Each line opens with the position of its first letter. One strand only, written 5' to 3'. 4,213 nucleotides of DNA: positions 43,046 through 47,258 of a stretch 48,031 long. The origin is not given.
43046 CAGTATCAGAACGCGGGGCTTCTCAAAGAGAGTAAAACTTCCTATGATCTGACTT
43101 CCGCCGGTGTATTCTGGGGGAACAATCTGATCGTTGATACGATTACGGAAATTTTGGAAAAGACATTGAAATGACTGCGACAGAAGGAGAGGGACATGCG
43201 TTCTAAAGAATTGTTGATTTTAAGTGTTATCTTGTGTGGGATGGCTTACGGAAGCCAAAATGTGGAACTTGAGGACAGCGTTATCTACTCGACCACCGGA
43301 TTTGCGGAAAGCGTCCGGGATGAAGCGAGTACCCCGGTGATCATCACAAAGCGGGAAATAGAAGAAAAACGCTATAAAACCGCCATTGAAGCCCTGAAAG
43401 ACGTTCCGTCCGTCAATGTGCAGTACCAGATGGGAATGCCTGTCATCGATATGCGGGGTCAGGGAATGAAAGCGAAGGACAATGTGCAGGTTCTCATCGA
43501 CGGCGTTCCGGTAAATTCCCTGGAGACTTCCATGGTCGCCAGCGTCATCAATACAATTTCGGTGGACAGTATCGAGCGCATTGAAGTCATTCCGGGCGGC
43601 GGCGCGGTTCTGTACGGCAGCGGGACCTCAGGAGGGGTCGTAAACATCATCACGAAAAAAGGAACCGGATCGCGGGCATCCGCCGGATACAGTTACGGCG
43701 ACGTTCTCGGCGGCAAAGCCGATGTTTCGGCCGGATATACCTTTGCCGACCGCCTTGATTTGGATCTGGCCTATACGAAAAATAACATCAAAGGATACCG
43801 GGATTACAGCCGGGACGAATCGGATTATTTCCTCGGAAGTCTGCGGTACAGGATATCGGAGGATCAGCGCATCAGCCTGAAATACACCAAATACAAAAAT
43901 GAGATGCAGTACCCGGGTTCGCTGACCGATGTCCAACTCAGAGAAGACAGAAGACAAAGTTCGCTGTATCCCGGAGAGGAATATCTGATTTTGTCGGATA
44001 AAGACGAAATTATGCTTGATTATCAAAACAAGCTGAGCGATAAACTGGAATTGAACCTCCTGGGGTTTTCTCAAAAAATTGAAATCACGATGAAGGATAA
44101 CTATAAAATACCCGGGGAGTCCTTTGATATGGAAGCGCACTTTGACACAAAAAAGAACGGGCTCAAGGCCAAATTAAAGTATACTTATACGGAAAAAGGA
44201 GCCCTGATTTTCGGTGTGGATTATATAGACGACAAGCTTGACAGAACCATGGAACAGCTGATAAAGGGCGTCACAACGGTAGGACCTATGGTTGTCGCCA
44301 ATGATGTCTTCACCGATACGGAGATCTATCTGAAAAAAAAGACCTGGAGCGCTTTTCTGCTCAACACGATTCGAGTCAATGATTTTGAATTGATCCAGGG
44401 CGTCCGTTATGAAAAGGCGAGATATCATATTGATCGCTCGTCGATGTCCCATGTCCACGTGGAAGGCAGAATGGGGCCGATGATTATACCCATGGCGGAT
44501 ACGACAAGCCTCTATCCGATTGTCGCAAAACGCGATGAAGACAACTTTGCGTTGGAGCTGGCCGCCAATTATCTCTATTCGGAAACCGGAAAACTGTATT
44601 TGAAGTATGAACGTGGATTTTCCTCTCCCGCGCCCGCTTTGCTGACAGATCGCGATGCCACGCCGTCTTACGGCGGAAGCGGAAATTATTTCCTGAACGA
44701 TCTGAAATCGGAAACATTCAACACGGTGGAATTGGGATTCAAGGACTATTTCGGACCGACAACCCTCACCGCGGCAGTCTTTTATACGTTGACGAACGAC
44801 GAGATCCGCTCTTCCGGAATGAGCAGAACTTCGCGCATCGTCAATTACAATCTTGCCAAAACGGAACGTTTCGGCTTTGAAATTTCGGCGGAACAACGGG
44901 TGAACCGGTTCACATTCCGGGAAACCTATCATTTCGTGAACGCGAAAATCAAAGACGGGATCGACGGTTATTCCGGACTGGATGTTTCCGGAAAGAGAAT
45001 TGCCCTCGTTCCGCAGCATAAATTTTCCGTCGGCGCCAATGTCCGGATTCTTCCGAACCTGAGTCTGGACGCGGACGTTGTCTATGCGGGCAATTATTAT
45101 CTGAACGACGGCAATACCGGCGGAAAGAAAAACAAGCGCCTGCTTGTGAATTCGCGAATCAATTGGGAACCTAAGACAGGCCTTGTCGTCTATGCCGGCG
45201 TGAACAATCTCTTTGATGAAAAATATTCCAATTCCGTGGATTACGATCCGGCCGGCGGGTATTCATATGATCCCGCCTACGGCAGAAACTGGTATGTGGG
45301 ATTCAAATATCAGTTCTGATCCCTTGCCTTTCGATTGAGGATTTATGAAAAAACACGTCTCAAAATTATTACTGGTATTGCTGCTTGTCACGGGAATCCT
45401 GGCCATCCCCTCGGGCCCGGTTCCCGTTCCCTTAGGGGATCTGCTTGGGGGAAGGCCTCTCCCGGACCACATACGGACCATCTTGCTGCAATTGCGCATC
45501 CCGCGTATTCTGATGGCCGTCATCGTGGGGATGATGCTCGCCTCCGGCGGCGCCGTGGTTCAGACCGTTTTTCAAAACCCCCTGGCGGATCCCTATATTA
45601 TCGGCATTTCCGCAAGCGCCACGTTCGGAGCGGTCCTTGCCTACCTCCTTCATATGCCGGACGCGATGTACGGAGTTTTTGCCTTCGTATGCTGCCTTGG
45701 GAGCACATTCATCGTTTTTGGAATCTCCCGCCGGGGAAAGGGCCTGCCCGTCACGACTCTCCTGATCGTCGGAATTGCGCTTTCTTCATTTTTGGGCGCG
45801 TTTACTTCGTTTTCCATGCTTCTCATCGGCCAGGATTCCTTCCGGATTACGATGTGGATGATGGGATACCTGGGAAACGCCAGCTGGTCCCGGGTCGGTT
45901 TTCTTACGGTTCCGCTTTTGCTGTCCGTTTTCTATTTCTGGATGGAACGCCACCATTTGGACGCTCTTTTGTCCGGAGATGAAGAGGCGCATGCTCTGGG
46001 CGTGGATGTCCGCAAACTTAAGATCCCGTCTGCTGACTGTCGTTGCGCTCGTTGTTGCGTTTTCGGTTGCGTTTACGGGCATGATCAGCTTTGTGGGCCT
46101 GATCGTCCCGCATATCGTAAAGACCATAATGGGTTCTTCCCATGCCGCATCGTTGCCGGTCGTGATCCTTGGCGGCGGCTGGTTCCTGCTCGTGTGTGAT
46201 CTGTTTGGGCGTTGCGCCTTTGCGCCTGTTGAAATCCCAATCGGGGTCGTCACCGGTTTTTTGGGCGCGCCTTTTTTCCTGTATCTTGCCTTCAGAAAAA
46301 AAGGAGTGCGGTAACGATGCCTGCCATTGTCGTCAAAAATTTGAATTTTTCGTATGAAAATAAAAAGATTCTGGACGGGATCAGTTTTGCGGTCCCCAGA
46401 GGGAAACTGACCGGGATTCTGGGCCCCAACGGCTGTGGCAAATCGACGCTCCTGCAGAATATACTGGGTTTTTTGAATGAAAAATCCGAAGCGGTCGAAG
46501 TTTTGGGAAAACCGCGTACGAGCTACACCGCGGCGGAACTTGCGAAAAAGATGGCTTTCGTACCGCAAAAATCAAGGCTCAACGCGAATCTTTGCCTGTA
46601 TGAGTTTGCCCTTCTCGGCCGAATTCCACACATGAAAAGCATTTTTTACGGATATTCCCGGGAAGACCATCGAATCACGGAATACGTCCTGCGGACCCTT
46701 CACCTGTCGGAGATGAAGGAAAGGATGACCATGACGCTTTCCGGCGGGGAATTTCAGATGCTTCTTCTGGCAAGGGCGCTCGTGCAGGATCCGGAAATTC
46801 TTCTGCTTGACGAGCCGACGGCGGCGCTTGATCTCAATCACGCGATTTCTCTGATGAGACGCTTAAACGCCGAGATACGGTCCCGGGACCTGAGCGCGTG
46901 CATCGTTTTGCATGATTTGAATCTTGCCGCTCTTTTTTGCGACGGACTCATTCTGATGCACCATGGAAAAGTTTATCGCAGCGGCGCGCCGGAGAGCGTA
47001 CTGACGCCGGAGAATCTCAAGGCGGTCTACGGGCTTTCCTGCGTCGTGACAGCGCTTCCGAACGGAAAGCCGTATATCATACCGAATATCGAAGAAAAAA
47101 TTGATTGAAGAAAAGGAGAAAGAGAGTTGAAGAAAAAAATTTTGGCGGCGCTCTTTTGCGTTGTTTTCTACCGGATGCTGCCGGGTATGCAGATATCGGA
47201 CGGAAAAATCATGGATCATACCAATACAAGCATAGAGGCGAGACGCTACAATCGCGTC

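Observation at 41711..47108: TonB-dependent haem-type uptake locus showing coordinated gene decay (exbB remnant, frameshifted radical-SAM gene, frameshifted hmuU)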

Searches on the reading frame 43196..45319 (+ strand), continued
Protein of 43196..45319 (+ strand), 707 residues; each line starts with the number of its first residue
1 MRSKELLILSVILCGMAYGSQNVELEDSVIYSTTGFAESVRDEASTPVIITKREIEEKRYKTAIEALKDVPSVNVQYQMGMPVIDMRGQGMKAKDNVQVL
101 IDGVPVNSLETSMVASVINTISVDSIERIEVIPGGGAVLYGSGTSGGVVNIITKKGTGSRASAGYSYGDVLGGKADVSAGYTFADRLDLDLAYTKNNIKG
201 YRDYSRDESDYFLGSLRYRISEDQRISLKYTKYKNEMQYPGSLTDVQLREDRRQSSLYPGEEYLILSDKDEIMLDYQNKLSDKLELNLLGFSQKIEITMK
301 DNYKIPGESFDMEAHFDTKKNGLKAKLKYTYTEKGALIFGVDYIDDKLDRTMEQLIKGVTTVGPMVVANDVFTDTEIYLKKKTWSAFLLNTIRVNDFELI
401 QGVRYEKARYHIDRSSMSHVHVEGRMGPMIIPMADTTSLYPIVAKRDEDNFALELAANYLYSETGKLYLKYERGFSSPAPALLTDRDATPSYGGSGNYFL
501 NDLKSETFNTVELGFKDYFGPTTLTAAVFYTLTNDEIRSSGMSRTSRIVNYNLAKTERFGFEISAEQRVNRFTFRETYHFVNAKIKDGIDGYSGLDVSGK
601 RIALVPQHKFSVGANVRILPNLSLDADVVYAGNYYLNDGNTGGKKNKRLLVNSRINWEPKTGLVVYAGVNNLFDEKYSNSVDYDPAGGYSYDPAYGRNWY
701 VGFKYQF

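Call 51: find_encoding_contigs(protein=P0126, flank=1000, max_places=6)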
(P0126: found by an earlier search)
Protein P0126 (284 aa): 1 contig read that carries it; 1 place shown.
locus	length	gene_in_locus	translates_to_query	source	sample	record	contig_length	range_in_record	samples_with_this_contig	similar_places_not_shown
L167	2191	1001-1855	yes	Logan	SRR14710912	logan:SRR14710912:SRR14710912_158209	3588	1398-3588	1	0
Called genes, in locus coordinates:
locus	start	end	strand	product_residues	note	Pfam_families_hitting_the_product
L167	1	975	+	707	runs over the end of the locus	PF07715:Plug, PF00593:TonB_dep_Rec_b-barrel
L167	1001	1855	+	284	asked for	PF01032:FecCD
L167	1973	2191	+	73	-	?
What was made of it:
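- Tried and rejected: The JGI metagenome that holds the window contig could not be identified (call 51).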

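Call 62: search_protein_families(library=ncbifam, proteins=[L002:5699-6967:+, L002:4840-5349:-, L002:4463-4843:-], max_evalue=0.00001)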
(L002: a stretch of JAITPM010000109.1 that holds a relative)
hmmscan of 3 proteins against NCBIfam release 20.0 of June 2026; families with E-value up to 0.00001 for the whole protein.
L002:5699-6967:+ (422 aa): 20 families
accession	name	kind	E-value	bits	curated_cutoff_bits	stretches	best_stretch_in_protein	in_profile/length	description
TIGR04107.1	rSAM_HutW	equivalog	9.5e-64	215.8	400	1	22-413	13-416/419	heme anaerobic degradation radical SAM methyltransferase ChuW/HutW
TIGR00539.1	hemN_rel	equivalog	1.2e-41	143.1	205.4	1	50-328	2-272/361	radical SAM family heme chaperone HemW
NF006067.1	PRK08208.1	equivalog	1.3e-36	126.5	380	1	37-318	24-297/427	STM4012 family radical SAM protein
NF004567.0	PRK05904.1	equivalog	2.6e-33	115.7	355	1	48-329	6-276/353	coproporphyrinogen III oxidase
TIGR03994.1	rSAM_HemZ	equivalog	2.6e-33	115.7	321.4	1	37-290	73-327/401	coproporphyrinogen dehydrogenase HemZ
NF006064.0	PRK08207.2-2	equivalog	9e-30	104.1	504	1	3-283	97-380/465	coproporphyrinogen III oxidase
NF006060.0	PRK08207.1-3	equivalog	4e-29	101.7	653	1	26-284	133-392/477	coproporphyrinogen III oxidase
TIGR00538.1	hemN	equivalog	6.1e-28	97.8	324.95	1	33-238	33-240/454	oxygen-independent coproporphyrinogen III oxidase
NF006385.0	PRK08629.1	equivalog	1.6e-25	89.8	355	1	22-266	30-262/439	coproporphyrinogen III oxidase family protein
NF005133.0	PRK06582.1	equivalog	8.2e-25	87.6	597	1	50-316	13-274/390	coproporphyrinogen III oxidase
NF006061.0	PRK08207.1-4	equivalog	2.5e-20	72.8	702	1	50-263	175-393/501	coproporphyrinogen III oxidase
NF006062.0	PRK08207.1-5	equivalog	5.8e-20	71.6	1007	1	45-251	147-356/476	coproporphyrinogen III oxidase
NF006066.0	PRK08207.2-5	equivalog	3.3e-16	59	1117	1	34-249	178-395/518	coproporphyrinogen III oxidase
NF006063.0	PRK08207.2-1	equivalog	3.4e-14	52.3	1074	1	16-262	161-413/518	coproporphyrinogen III oxidase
TIGR01212.1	TIGR01212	equivalog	8.8e-14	51.3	180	1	62-267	40-242/302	tRNA modification radical SAM protein MnmL/YtqA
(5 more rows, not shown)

L002:4840-5349:- (169 aa): 9 families
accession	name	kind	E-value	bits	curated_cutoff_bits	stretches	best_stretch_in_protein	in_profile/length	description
NF045594.1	flavodox_BilS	equivalog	7.5e-33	113.7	155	1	4-159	2-158/160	flavodoxin family protein BilS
NF008316.0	PRK11104.1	equivalog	2.7e-08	33.8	142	1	1-94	1-106/177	menaquinone-dependent protoporphyrinogen IX dehydrogenase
TIGR01753.1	flav_short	equivalog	7.1e-08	33.1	123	1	3-106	1-115/140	flavodoxin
TIGR01754.1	flav_RNR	hypoth_equivalog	1.5e-07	31.4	163.8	1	1-71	1-82/140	putative ribonucleotide reductase-associated flavodoxin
NF006738.0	PRK09267.1-4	equivalog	8.7e-07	28.7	172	1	1-109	1-124/171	flavodoxin FldA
NF006747.0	PRK09271.1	equivalog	2.6e-06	27.3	104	0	1-68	1-80/160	flavodoxin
NF005216.0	PRK06703.1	subfamily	2.9e-06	27.4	127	1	1-68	2-77/151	flavodoxin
TIGR01752.1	flav_long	equivalog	3.6e-06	26.7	146.75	1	3-111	2-121/167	flavodoxin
NF006739.0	PRK09267.1-5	subfamily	5.6e-06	26.2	175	1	2-111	3-123/168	flavodoxin FldA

L002:4463-4843:- (126 aa): 1 family
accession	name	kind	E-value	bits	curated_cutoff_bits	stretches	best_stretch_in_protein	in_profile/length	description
NF007818.0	PRK10527.1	equivalog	3.8e-25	88.4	163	1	5-124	1-120/125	DUF454 family protein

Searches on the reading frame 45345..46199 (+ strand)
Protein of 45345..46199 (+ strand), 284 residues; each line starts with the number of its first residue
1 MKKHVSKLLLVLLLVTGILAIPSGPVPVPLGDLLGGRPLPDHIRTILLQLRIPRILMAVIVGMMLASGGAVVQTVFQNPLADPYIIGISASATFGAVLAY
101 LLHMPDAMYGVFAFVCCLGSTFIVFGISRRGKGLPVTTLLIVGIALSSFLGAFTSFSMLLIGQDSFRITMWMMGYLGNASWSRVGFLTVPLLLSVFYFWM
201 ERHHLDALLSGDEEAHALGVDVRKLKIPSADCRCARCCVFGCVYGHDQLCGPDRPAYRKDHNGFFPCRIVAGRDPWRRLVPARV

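Call 5: search_protein_families(library=pfam, proteins=[window:45345-46199:+], max_evalue=0.1)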
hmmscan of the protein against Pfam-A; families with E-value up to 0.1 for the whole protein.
window:45345-46199:+ (284 aa): 2 families
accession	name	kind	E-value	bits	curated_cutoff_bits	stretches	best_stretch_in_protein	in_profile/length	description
PF01032.23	FecCD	-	1.2e-51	176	26.5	1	12-227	1-221/311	FecCD transport family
PF25637.1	DUF7942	-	0.021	15.2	26.7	1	71-153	3-90/104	Family of unknown function (DUF7942)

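Call 6: search_protein_families(library=ncbifam, proteins=[window:45345-46199:+], max_evalue=0.1)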
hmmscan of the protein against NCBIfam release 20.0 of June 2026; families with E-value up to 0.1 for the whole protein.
window:45345-46199:+ (284 aa): 17 families
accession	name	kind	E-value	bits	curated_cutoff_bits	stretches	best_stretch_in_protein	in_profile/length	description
NF007081.0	PRK09535.1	equivalog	2.4e-47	162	461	1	40-226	84-271/366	vitamin B12 ABC transporter permease BtuC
TIGR03869.1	F420-0_ABCperm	hypoth_equivalog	1.2e-32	113.6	437.35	1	45-226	47-229/325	putative F420-0 ABC transporter permease subunit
NF003001.0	PRK03784.1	equivalog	3.7e-32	111.8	334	1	7-226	20-236/332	vitamin B12 ABC transporter permease BtuC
NF007299.0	PRK09777.1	equivalog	6.8e-31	107.7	406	1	2-227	2-226/318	Fe(3+) dicitrate ABC transporter permease subunit FecD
NF007866.0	PRK10577.1-2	equivalog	3.3e-30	105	554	1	45-226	389-571/666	Fe(3+)-hydroxamate ABC transporter permease FhuB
NF007871.0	PRK10577.2-2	equivalog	6.9e-28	97.6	899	1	8-227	363-585/679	Fe(3+)-hydroxamate ABC transporter permease FhuB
NF007867.0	PRK10577.1-3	subfamily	3.6e-27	95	849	1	6-226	390-613/710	Fe(3+)-hydroxamate ABC transporter permease FhuB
NF008407.0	PRK11228.1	equivalog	1.5e-26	93.1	396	1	40-227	47-238/330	iron-dicitrate ABC transporter permease FecC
NF007872.0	PRK10577.2-3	equivalog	8.6e-24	83.9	727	1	8-228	24-241/676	Fe(3+)-hydroxamate ABC transporter permease FhuB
NF007759.0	PRK10440.1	equivalog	5.6e-23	81.7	422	1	6-226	12-235/330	iron-enterobactin ABC transporter permease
NF007760.0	PRK10441.1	equivalog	2.6e-21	76.1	428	1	8-226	16-238/335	Fe(3+)-siderophore ABC transporter permease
NF007869.0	PRK10577.1-6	equivalog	4.5e-19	68.3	954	1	8-226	383-602/703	Fe(3+)-hydroxamate ABC transporter permease FhuB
NF007870.0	PRK10577.2-1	equivalog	2.4e-18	66.1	1355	1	43-226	396-581/678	Fe(3+)-hydroxamate ABC transporter permease FhuB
NF007873.0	PRK10577.2-4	equivalog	9.4e-17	61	1012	1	44-223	368-548/646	Fe(3+)-hydroxamate ABC transporter permease FhuB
NF007868.0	PRK10577.1-5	equivalog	1.4e-16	60.2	943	1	46-222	391-568/666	Fe(3+)-hydroxamate ABC transporter permease FhuB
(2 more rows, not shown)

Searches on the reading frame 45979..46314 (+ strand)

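Call 5: search_protein_families(library=pfam, proteins=[window:45979-46314:+], max_evalue=0.1)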
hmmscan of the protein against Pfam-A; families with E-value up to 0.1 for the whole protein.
window:45979-46314:+ (111 aa): 2 families
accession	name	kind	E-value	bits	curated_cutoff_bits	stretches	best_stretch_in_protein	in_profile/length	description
PF01032.23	FecCD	-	2e-28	99.8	26.5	1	14-106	219-311/311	FecCD transport family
PF12304.13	BCLP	-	0.043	13.9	29.4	1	10-53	64-106/184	Beta-casein like protein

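Call 6: search_protein_families(library=ncbifam, proteins=[window:45979-46314:+], max_evalue=0.1)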
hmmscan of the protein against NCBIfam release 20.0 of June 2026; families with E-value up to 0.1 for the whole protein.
window:45979-46314:+ (111 aa): 17 families
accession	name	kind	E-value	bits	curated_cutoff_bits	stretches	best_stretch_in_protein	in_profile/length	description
NF003001.0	PRK03784.1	equivalog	2.3e-25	89.4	334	1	13-108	234-329/332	vitamin B12 ABC transporter permease BtuC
NF007081.0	PRK09535.1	equivalog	1e-23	84.3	461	1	18-107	274-361/366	vitamin B12 ABC transporter permease BtuC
NF007867.0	PRK10577.1-3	subfamily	1.2e-22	80.1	849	1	15-108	613-706/710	Fe(3+)-hydroxamate ABC transporter permease FhuB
NF007299.0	PRK09777.1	equivalog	7.7e-22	78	406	1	18-108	229-318/318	Fe(3+) dicitrate ABC transporter permease subunit FecD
TIGR03869.1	F420-0_ABCperm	hypoth_equivalog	2e-21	76.6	437.35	1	13-109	227-323/325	putative F420-0 ABC transporter permease subunit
NF007871.0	PRK10577.2-2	equivalog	4.6e-21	75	899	1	18-107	587-676/679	Fe(3+)-hydroxamate ABC transporter permease FhuB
NF008407.0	PRK11228.1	equivalog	6.3e-19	68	396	1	13-107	235-329/330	iron-dicitrate ABC transporter permease FecC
NF007872.0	PRK10577.2-3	equivalog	6e-17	61.2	727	1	17-107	580-669/676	Fe(3+)-hydroxamate ABC transporter permease FhuB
NF007760.0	PRK10441.1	equivalog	1.1e-16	60.9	428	1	17-109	238-331/335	Fe(3+)-siderophore ABC transporter permease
NF007866.0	PRK10577.1-2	equivalog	2.5e-16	59.2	554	1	13-107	569-663/666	Fe(3+)-hydroxamate ABC transporter permease FhuB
NF007873.0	PRK10577.2-4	equivalog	2.9e-16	59.3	1012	1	16-103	552-639/646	Fe(3+)-hydroxamate ABC transporter permease FhuB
NF007869.0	PRK10577.1-6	equivalog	5.8e-14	51.4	954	1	12-103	599-690/703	Fe(3+)-hydroxamate ABC transporter permease FhuB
NF007870.0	PRK10577.2-1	equivalog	7e-14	51.4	1355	1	15-109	581-674/678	Fe(3+)-hydroxamate ABC transporter permease FhuB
NF007865.0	PRK10577.1-1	equivalog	2.5e-13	49.4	1107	1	15-107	566-657/660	Fe(3+)-hydroxamate ABC transporter permease FhuB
NF007759.0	PRK10440.1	equivalog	1e-12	48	422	1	15-106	233-325/330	iron-enterobactin ABC transporter permease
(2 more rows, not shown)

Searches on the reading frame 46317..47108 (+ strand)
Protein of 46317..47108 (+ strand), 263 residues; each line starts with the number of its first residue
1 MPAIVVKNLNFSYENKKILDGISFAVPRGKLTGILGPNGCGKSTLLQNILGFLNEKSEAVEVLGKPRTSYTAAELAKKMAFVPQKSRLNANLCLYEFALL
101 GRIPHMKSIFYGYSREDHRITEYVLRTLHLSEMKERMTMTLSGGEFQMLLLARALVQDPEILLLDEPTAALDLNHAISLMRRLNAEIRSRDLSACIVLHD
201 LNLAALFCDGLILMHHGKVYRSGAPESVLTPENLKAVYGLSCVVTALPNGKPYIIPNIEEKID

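Call 5: search_protein_families(library=pfam, proteins=[window:46317-47108:+], max_evalue=0.1)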
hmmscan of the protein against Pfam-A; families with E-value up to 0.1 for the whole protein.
window:46317-47108:+ (263 aa): 22 families
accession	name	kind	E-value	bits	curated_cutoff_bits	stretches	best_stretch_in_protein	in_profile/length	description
PF00005.33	ABC_tran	-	7.3e-31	108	25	1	19-169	1-137/137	ABC transporter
PF02463.25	SMC_N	-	8.3e-07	29.1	40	1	29-185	24-185/220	RecF/RecN/SMC N terminal domain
PF13304.12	AAA_21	-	1.7e-06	28.7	27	1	31-49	1-19/304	AAA domain, putative AbiEii toxin, Type IV TA system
PF13476.12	AAA_23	-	2.2e-05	25.6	27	1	22-57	15-47/201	AAA domain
PF09818.15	ABC_ATPase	-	0.00051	19.6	23.2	0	11-49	64-99/283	P-loop domain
PF13175.12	AAA_15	-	0.00077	19.6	32.1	1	31-58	25-52/374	AAA ATPase domain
PF07728.20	AAA_5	-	0.0038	17.7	22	1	34-71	4-40/139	AAA domain (dynein-related subfamily)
PF13555.12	AAA_29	-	0.0038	17.4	27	1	24-47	17-40/61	P-loop containing region of AAA domain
PF13401.12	AAA_22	-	0.0059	17.4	27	1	34-79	10-54/130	AAA domain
PF03308.22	MeaB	-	0.01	15.3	23.1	1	12-64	16-68/273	Methylmalonyl Co-A mutase-associated GTPase MeaB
PF03193.22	RsgA_GTPase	-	0.018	15.3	30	1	12-60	90-137/174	RsgA GTPase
PF01637.24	ATPase_2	-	0.025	14.8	33.2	1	34-60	25-51/225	ATPase domain predominantly from Archaea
PF19263.5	DUF5906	-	0.026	15.6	27.6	1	35-81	2-50/114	Family of unknown function (DUF5906)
PF13173.12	AAA_14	-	0.027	14.9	27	0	30-55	3-28/129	AAA domain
PF01443.25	Viral_helicase1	-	0.033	14.4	21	1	37-61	6-30/228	Viral superfamily 1 RNA helicase core domain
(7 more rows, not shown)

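Call 6: search_protein_families(library=ncbifam, proteins=[window:46317-47108:+], max_evalue=0.1)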
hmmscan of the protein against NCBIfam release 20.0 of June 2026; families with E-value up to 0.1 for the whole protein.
window:46317-47108:+ (263 aa): 200 families (the best 25 are shown)
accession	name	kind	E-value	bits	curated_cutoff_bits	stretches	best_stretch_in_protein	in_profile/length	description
NF010068.0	PRK13548.1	equivalog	2e-65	220.5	261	1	4-256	6-259/261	heme ABC transporter ATP-binding protein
TIGR03873.1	F420-0_ABC_ATP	hypoth_equivalog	9.8e-63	211.8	372.4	1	7-255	5-251/256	putative F420-0 ABC transporter ATP-binding protein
NF007082.0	PRK09536.1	equivalog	1.6e-59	202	537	1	1-248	1-246/402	corrinoid ABC transporter ATPase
NF008409.0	PRK11231.1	equivalog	8.5e-59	199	375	1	4-248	3-245/255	Fe(3+) dicitrate ABC transporter ATP-binding protein FecE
NF052485.1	sider_ATP_EitC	equivalog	5.3e-52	176.7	485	1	4-242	3-236/251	siderophore ABC transporter ATP-binding protein EitC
NF007863.0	PRK10575.1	equivalog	7.4e-43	146.7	433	1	5-250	13-257/265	Fe3+-hydroxamate ABC transporter ATP-binding protein FhuC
NF007606.0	PRK10253.1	equivalog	3.4e-42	144.7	497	1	7-256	11-260/266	iron-enterobactin ABC transporter ATP-binding protein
NF010067.0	PRK13547.1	equivalog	7.2e-41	140.2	374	1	6-252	4-266/272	heme ABC transporter ATP-binding protein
TIGR02315.1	ABC_phnC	equivalog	9.6e-40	136.5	266.1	1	4-238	2-242/243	phosphonate ABC transporter ATP-binding protein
NF053840.1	MnTportMntADein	equivalog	6.5e-39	133.9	400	1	4-242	2-233/240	manganese ABC transporter ATP-binding protein MntA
NF040873.1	AztA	equivalog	2.7e-36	124.9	220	1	13-205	2-183/191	zinc ABC transporter ATP-binding protein AztA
NF002981.0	PRK03695.1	equivalog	4.4e-35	121.3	281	1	16-243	13-239/253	vitamin B12 ABC transporter ATP-binding protein BtuD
TIGR03864.1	PQQ_ABC_ATP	hypoth_equivalog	4.6e-34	117.9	302.25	1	3-233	1-224/236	ABC transporter, ATP-binding subunit, PQQ-dependent alcohol dehydrogenase system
TIGR03410.1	urea_trans_UrtE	equivalog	9.6e-34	116.8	285.8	1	6-227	3-218/230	urea ABC transporter ATP-binding subunit UrtE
TIGR04406.1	LPS_export_lptB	equivalog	5.5e-33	114.2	240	1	4-238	2-232/239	LPS export ABC transporter ATP-binding protein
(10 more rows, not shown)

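Call 8: find_encoding_contigs(protein=window:46317-47108:+, flank=6000, max_places=10)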
Protein window:46317-47108:+ (263 aa): no gene with exactly this product is on record in the collection.
